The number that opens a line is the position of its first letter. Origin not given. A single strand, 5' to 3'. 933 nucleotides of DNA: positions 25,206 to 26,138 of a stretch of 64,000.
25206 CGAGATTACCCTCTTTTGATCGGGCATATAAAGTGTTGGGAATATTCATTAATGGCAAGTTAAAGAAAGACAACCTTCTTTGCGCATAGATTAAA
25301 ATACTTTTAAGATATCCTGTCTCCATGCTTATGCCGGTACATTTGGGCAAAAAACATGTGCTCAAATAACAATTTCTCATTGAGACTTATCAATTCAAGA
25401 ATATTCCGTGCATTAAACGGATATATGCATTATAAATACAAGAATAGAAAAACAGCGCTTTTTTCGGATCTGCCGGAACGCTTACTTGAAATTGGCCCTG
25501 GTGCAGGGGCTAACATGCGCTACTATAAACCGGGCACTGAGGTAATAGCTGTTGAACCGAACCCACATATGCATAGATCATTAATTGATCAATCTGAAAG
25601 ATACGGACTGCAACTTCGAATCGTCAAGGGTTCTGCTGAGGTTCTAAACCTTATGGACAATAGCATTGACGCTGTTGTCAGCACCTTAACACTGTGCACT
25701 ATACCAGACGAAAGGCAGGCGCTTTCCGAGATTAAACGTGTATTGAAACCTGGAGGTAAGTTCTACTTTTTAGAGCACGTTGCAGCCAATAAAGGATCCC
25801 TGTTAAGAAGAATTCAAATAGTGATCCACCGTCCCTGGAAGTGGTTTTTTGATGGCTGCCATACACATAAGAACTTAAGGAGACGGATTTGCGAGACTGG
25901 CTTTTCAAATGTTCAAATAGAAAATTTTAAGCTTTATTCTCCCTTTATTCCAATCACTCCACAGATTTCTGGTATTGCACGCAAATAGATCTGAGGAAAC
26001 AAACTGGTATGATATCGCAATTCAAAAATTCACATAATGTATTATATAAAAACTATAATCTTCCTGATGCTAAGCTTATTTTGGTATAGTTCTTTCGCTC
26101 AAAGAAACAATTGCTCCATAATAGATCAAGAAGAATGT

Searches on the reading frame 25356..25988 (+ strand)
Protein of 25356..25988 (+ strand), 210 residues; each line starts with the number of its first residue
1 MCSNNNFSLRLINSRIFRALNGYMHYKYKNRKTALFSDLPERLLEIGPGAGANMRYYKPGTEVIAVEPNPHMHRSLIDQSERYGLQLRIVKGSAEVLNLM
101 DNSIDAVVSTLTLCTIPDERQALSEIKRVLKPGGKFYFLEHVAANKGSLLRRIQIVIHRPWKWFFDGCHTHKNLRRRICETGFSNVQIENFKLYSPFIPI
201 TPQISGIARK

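Call 46: search_protein_families(library=pfam, proteins=[window:25356-25988:+])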
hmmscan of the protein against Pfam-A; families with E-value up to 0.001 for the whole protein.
window:25356-25988:+ (210 aa): 8 families
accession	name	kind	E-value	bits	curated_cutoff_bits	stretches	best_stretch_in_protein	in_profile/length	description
PF08241.18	Methyltransf_11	-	1e-20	74.6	21.2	1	44-138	1-95/95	Methyltransferase domain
PF13649.12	Methyltransf_25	-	4.3e-15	56.6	27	1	44-134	2-97/97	Methyltransferase domain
PF13489.12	Methyltransf_23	-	1.2e-11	45.1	27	1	22-186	3-162/164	Methyltransferase domain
PF01209.24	Ubie_methyltran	-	4.6e-10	39.7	20.1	1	62-142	74-155/233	ubiE/COQ5 methyltransferase family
PF08242.18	Methyltransf_12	-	1.2e-09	39.3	30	1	44-136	1-98/98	Methyltransferase domain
PF13847.12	Methyltransf_31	-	4.8e-08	33.2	27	1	59-142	27-113/145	Methyltransferase domain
PF20922.3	Anamorsin_N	-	0.00019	21.6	27.1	1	101-146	49-95/163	Anamorsin, N-terminal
PF05148.21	Methyltransf_8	-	0.00076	19.9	27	0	96-140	115-158/219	Hypothetical methyltransferase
